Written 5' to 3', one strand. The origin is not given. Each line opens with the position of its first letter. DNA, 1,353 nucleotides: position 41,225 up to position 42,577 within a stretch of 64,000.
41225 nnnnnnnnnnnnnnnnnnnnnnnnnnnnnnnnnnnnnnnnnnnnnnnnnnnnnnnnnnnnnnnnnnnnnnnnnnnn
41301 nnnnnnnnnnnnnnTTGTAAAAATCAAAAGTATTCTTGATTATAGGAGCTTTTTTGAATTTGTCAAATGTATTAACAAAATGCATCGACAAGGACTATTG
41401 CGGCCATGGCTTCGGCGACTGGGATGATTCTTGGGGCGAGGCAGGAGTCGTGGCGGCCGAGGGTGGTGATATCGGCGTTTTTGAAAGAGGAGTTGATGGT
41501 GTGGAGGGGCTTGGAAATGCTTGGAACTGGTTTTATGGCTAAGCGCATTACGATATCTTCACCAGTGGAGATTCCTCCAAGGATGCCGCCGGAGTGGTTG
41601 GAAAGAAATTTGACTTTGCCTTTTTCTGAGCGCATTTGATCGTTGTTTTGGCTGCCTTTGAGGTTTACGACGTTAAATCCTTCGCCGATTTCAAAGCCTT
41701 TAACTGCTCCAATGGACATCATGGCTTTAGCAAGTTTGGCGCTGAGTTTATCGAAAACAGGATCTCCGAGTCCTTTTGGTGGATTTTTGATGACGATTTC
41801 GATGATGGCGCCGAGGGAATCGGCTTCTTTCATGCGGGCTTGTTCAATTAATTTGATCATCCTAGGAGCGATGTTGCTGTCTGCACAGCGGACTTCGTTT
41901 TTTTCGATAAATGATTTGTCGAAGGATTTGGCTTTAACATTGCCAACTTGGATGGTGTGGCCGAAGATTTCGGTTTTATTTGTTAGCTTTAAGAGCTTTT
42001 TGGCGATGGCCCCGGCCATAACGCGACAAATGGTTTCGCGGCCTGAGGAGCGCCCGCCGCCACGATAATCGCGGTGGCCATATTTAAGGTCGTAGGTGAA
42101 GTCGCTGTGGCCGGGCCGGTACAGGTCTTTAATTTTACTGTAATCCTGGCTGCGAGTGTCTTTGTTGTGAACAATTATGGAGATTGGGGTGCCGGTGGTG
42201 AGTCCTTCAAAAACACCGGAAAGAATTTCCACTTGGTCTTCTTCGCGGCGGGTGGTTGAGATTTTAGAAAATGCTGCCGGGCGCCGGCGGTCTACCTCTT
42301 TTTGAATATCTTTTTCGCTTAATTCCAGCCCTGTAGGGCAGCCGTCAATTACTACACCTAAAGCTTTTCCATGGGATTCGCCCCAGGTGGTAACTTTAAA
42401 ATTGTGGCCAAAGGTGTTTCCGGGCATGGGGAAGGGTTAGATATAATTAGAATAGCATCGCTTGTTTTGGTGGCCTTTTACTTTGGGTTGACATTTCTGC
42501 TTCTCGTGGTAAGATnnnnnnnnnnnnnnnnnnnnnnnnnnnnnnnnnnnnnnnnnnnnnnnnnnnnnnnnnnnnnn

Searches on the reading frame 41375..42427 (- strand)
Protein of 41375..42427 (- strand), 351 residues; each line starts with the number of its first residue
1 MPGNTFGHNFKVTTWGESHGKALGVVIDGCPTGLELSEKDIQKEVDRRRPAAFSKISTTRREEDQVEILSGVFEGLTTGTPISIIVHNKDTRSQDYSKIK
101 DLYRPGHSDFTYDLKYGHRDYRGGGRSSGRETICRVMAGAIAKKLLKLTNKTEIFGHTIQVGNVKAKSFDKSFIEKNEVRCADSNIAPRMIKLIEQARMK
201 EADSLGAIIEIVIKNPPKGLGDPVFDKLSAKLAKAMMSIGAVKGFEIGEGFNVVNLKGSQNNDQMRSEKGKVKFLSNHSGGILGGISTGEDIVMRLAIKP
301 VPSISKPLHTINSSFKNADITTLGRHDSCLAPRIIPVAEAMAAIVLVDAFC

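Call 99: search_protein_families(library=pfam, proteins=[window:41375-42427:-], max_evalue=0.0001)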
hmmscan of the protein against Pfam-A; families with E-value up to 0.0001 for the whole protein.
window:41375-42427:- (351 aa): 1 family
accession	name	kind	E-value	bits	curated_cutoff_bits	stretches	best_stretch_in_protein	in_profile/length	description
PF01264.26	Chorismate_synt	-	1.7e-137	458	27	1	10-350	1-326/327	Chorismate synthase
